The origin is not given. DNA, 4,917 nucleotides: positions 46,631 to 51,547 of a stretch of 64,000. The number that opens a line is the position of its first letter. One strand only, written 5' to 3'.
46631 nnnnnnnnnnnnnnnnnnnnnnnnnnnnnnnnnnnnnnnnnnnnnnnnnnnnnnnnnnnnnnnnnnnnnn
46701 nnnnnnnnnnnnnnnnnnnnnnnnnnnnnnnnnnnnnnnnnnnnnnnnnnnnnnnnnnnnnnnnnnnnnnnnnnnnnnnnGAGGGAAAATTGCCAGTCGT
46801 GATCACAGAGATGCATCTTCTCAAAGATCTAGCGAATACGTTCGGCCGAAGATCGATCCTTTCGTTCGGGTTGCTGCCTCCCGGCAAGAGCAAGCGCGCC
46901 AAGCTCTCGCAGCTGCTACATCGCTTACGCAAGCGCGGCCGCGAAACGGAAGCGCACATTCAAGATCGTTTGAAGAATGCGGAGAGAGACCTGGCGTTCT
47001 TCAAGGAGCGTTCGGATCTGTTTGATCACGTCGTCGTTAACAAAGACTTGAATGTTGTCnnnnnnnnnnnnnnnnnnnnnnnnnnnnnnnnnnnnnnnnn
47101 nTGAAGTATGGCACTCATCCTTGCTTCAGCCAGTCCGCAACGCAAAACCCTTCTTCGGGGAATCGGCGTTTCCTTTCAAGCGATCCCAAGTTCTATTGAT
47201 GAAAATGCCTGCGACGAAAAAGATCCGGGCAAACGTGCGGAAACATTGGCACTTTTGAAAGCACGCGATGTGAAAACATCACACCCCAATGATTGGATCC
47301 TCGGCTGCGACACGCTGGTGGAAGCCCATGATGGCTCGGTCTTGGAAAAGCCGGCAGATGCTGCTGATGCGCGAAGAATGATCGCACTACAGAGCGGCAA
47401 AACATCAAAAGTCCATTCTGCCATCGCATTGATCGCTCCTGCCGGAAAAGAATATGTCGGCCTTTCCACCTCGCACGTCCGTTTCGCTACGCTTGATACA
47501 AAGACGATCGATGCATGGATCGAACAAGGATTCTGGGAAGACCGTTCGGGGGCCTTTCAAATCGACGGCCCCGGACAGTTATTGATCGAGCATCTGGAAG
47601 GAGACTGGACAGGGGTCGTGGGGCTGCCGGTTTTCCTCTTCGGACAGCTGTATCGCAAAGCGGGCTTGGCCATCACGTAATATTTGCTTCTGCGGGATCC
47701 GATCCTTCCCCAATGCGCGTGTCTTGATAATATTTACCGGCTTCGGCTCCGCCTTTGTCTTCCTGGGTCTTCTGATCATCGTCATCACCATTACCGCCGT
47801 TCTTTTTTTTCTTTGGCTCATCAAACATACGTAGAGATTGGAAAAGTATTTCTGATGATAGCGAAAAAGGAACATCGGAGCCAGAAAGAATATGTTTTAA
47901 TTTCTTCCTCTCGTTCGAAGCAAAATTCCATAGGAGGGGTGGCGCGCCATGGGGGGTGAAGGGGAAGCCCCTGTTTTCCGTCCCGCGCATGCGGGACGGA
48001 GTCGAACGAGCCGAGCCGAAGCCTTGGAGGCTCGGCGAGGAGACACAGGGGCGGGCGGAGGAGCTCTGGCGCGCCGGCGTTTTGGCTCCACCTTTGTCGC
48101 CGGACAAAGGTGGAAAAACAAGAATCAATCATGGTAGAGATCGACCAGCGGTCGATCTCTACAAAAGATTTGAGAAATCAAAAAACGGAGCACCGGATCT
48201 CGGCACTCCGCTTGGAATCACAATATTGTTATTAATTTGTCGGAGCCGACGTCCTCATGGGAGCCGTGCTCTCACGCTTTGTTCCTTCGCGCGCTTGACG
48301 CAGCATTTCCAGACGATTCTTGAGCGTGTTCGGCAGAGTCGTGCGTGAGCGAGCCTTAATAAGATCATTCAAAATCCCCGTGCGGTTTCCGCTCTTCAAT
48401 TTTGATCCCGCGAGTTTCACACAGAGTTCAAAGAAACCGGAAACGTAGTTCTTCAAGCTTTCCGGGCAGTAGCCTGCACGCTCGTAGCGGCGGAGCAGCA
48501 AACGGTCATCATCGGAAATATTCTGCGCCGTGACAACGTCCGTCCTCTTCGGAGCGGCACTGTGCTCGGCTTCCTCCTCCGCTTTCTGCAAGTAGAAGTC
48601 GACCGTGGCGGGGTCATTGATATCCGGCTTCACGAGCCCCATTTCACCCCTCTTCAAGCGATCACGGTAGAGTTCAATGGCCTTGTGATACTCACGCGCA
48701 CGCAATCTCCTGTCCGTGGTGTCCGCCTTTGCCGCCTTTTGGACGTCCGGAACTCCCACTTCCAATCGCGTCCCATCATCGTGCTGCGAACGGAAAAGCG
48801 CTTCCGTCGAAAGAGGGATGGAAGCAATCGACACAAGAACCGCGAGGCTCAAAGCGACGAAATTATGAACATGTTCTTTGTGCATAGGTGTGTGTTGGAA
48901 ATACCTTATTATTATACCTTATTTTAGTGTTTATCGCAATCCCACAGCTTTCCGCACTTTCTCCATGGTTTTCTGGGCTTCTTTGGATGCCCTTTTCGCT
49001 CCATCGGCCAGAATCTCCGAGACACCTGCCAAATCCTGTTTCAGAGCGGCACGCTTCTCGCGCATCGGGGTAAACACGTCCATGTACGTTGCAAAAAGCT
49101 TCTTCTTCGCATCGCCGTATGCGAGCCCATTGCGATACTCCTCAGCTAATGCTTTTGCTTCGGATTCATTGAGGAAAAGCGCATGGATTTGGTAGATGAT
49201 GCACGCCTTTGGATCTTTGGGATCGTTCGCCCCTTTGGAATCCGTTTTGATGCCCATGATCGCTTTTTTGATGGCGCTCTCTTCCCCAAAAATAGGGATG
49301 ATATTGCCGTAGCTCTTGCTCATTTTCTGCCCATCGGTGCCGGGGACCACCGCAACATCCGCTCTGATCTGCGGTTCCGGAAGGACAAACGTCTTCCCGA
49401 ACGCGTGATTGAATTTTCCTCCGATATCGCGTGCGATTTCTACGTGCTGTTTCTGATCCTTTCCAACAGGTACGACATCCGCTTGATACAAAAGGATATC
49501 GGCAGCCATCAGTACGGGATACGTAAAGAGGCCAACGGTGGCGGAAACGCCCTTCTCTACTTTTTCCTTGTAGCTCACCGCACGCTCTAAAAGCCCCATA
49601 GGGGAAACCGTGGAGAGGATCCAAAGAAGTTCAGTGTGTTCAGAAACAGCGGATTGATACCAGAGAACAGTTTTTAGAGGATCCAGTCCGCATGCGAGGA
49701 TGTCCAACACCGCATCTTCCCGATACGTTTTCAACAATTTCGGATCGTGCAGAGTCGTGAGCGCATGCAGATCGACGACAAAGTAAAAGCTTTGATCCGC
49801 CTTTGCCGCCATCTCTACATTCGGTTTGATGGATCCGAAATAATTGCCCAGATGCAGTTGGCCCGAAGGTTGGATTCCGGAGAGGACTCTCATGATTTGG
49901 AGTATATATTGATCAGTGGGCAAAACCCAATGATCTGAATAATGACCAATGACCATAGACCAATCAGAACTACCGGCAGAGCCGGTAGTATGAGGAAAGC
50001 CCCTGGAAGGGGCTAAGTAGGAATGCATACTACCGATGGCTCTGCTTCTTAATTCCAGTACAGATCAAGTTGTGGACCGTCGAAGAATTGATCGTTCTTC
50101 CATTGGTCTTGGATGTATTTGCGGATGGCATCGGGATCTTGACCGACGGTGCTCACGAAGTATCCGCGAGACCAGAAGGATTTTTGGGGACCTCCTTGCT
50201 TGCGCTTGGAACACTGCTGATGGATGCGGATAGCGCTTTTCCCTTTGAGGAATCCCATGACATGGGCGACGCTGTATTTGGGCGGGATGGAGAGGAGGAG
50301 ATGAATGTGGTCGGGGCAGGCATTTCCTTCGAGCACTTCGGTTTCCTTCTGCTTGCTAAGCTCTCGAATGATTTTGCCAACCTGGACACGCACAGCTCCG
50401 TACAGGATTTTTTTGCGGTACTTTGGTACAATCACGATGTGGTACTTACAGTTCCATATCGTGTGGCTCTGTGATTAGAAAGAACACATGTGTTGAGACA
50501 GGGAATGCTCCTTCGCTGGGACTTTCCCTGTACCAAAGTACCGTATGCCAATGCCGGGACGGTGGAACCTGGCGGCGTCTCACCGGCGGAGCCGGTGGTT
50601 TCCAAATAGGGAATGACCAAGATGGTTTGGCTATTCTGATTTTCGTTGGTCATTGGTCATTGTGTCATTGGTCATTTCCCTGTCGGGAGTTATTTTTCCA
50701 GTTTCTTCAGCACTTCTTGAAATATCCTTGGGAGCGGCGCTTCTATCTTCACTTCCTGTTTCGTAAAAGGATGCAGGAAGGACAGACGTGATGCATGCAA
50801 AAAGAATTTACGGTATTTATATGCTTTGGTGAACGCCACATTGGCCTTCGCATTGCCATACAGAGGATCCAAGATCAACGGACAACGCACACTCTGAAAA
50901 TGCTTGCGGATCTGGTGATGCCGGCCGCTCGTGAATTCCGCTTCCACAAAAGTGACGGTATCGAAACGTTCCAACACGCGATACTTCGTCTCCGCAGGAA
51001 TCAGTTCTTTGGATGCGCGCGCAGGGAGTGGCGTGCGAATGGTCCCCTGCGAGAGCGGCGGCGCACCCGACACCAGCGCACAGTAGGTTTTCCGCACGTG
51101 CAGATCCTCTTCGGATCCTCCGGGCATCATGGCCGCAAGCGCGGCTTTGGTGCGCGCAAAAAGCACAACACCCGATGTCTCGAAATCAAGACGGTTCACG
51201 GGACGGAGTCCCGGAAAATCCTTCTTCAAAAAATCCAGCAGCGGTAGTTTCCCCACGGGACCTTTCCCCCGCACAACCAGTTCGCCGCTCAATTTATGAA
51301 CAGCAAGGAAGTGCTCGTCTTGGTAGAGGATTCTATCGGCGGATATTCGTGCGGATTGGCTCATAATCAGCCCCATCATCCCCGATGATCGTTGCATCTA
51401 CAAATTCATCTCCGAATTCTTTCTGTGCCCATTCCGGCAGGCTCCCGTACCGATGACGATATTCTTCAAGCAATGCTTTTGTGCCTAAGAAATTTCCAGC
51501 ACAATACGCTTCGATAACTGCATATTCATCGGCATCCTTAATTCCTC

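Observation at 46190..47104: DUF35 OB-fold domain fused to a divergent guanylate-kinase-like P-loop kinase at the end of the mevalonate operon: candidate missing phosphomevalonate (or related) kinase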

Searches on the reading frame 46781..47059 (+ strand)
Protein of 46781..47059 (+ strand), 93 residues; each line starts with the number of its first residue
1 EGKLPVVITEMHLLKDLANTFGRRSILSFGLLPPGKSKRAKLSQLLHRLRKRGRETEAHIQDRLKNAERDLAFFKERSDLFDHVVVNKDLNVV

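Call 41: find_related_loci(query=A3, collection=metagenome_contigs, flank=10000)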
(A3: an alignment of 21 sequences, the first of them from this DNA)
Query A3 (93 aa) in metagenome_contigs; peptide patterns used: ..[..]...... (x = any residue, [..] = any of these).
203 stretches matched a pattern; 121 encode a relative of the query (tblastn E <= 1e-3); the best 80 are kept; 80 distinct loci.
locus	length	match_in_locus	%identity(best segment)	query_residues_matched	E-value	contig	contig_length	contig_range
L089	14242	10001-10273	85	1-91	4e-49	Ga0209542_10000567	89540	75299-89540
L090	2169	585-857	84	1-91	2e-48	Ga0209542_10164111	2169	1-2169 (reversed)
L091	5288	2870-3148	82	1-93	2e-47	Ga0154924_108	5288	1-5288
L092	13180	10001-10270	79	2-91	8e-47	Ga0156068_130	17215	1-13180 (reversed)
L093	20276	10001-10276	77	2-93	2e-46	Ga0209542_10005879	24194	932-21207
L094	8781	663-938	77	2-93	2e-46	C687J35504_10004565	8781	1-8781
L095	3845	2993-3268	76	2-93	6e-46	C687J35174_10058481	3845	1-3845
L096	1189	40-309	80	2-91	7e-48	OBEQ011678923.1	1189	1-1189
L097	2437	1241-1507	81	2-90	2e-46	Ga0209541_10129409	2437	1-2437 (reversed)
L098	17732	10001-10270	78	2-91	7e-46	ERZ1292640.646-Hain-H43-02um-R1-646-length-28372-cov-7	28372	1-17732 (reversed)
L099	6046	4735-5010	76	2-93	8e-46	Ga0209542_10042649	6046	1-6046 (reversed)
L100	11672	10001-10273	79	1-91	1e-45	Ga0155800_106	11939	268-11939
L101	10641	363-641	77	1-93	2e-45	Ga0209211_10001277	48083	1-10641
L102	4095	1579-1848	79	1-90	2e-45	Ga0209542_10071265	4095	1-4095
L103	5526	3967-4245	77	1-93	6e-45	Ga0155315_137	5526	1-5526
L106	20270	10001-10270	79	1-90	7e-45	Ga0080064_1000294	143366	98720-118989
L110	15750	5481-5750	78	1-90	9e-45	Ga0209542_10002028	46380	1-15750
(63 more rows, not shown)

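Call 81: search_protein_families(library=pfam, proteins=[L106:4590-5255:-, L106:5321-6442:-, L106:6444-7055:-, L106:7333-8145:+, L106:8209-8985:+, L106:8918-9682:-, L106:9617-10324:+, L106:10432-11151:+, L106:11460-12005:+, L106:12493-14244:+], max_evalue=0.001)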
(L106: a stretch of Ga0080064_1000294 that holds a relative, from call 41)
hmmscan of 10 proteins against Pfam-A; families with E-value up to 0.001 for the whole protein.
L106:4590-5255:- (221 aa): 0 families

L106:5321-6442:- (373 aa): 6 families
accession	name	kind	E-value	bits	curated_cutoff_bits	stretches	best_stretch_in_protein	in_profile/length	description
PF00534.26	Glycos_transf_1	-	1.1e-34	119.9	26.4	1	186-349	4-171/172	Glycosyl transferases group 1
PF13692.12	Glyco_trans_1_4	-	1.9e-30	106.5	27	1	197-336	3-142/142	Glycosyl transferases group 1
PF13439.12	Glyco_transf_4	-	2.2e-29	103.1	28.5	1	16-174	3-166/170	Glycosyltransferase Family 4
PF13579.12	Glyco_trans_4_4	-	6.7e-19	69.2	29.7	1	16-172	2-157/158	Glycosyl transferase 4-like domain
PF20706.3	GT4-conflict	-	1.1e-08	34.9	26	1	173-337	172-358/385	Family 4 Glycosyltransferase in conflict systems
PF13524.12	Glyco_trans_1_2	-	3.7e-08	33.9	25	1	248-364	27-143/144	Glycosyl transferase-like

L106:6444-7055:- (203 aa): 1 family
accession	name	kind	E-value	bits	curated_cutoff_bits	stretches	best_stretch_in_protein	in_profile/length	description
PF09335.16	VTT_dom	-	4.3e-09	37.3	33.9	1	34-151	11-122/123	VTT domain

L106:7333-8145:+ (270 aa): 1 family
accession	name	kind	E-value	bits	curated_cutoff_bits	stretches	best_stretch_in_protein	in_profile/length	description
PF04402.19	SIMPL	-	3.1e-54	184.8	25.2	1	55-267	1-205/205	Protein of unknown function (DUF541)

L106:8209-8985:+ (258 aa): 1 family
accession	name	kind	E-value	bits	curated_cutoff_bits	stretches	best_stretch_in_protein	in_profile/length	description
PF18916.5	Lycopene_cyc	-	4.3e-17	62.9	27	2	142-229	5-91/92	Lycopene cyclase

L106:8918-9682:- (254 aa): 1 family
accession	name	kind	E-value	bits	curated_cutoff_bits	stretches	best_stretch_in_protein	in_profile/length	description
PF01255.24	Prenyltransf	-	7e-77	258.3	27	1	40-253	1-219/219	Putative undecaprenyl diphosphate synthase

L106:9617-10324:+ (235 aa): 3 families
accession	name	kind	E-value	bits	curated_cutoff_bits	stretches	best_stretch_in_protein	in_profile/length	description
PF00625.27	Guanylate_kin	-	1.2e-12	48.4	25.2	1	40-229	5-179/182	Guanylate kinase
PF13401.12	AAA_22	-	1.5e-05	25.7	27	1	37-132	5-84/130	AAA domain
PF00005.33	ABC_tran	-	5e-05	24.3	25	1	33-69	7-43/137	ABC transporter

L106:10432-11151:+ (239 aa): 0 families

L106:11460-12005:+ (181 aa): 4 families
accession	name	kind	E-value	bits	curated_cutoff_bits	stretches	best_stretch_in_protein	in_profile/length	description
PF02357.24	NusG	-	2.4e-29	102.1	22.2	1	11-114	2-93/93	Transcription termination factor nusG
PF00467.35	KOW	-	1.7e-07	31.2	22.3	1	130-160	1-31/32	KOW motif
PF23284.2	KOW2_Spt5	-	3.6e-05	23.9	28.9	1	130-179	1-48/50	Transcription elongation factor SPT5, second KOW domain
PF03439.18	Spt5-NGN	-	7.8e-05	23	22.4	1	13-113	3-83/84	Early transcription elongation factor of RNA pol II, NGN section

L106:12493-14244:+ (583 aa): 3 families
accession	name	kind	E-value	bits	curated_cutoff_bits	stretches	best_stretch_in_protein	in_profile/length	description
PF00750.26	tRNA-synt_1d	-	1.8e-30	106.5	23.3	1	123-451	16-348/349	tRNA synthetases class I (R), catalytic domain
PF05746.21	DALR_1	-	6.4e-26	91.2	22.3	1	466-583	1-117/117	DALR anticodon binding domain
PF03485.21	Arg_tRNA_synt_N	-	1e-17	64.9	21.5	1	4-100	4-85/85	Arginyl tRNA synthetase N terminal domain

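Call 83: search_protein_families(library=ncbifam, proteins=[L089:10325-10915:+, L110:5747-6382:+, L106:10432-11151:+], max_evalue=0.001)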
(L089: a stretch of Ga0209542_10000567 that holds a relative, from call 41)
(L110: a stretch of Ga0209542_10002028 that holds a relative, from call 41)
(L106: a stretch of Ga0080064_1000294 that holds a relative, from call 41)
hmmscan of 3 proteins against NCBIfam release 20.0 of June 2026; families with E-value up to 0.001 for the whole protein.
L089:10325-10915:+ (197 aa): 4 families
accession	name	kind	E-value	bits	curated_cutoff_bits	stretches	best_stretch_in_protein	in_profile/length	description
NF002995.0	PRK03759.1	equivalog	1.4e-58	197.6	127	1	12-186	4-180/185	isopentenyl-diphosphate Delta-isomerase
TIGR02150.1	IPP_isom_1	equivalog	7.5e-38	129.9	105.8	1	17-170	1-154/159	isopentenyl-diphosphate delta-isomerase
NF011922.0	PRK15393.1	equivalog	6.7e-10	38.9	152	1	14-114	10-109/182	NUDIX hydrolase YfcD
NF041653.1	Nud_hyd_Meth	equivalog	1.4e-09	38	300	1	19-169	4-151/170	Nudix hydrolase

L110:5747-6382:+ (212 aa): 4 families
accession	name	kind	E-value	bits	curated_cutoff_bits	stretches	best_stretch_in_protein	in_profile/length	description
NF002995.0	PRK03759.1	equivalog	5.4e-60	202.2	127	1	27-197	3-175/185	isopentenyl-diphosphate Delta-isomerase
TIGR02150.1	IPP_isom_1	equivalog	4.7e-38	130.5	105.8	1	33-188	1-156/159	isopentenyl-diphosphate delta-isomerase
NF041653.1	Nud_hyd_Meth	equivalog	1.1e-09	38.3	300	1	36-185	5-151/170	Nudix hydrolase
NF011922.0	PRK15393.1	equivalog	4.2e-07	29.8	152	1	27-122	7-101/182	NUDIX hydrolase YfcD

L106:10432-11151:+ (239 aa): 0 families

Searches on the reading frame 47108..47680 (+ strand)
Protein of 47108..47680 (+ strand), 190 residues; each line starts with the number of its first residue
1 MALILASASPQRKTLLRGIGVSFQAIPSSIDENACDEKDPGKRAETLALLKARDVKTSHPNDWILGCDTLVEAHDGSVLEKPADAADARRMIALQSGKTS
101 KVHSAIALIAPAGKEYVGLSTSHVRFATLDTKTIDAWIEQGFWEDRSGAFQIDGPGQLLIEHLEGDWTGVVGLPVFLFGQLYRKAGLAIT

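Call 3: search_protein_families(library=pfam, proteins=[window:47108-47680:+], max_evalue=0.01)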
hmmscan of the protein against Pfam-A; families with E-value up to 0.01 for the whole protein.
window:47108-47680:+ (190 aa): 1 family
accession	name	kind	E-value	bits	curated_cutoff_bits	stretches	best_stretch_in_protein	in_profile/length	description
PF02545.19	Maf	-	9.9e-47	159.5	27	1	3-183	2-185/187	Maf-like protein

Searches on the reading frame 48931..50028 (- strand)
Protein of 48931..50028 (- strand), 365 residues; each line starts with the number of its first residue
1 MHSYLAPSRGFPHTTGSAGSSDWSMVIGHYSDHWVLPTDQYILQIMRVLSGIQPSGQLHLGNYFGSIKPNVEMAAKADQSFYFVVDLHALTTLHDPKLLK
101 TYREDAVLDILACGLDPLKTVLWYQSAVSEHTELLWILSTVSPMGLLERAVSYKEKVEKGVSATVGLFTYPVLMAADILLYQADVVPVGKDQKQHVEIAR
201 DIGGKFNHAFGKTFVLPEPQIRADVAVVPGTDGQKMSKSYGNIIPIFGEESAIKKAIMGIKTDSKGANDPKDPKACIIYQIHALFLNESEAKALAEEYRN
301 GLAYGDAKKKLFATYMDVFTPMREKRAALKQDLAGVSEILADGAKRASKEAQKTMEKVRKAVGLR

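Call 95: search_protein_families(library=pfam, proteins=[window:48931-50028:-], max_evalue=0.001)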
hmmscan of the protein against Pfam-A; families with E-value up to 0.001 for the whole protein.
window:48931-50028:- (365 aa): 1 family
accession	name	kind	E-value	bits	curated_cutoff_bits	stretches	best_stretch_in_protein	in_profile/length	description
PF00579.31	tRNA-synt_1b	-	1.2e-60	205.7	21.1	1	46-317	6-289/292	tRNA synthetases class I (W and Y)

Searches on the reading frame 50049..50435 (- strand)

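Call 95: search_protein_families(library=pfam, proteins=[window:50049-50435:-], max_evalue=0.001)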
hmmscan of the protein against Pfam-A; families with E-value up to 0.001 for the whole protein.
window:50049-50435:- (128 aa): 1 family
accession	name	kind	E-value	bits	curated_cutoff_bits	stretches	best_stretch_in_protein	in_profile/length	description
PF01797.21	Y1_Tnp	-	7.3e-33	113.7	23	1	1-111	10-121/121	Transposase IS200 like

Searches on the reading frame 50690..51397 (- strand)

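Call 95: search_protein_families(library=pfam, proteins=[window:50690-51397:-], max_evalue=0.001)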
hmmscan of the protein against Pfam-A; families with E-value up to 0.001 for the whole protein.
window:50690-51397:- (235 aa): 1 family
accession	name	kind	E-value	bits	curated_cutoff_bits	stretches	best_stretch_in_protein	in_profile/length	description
PF00849.27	PseudoU_synth_2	-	1.6e-22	80.8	26.8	1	29-169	1-152/152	RNA pseudouridylate synthase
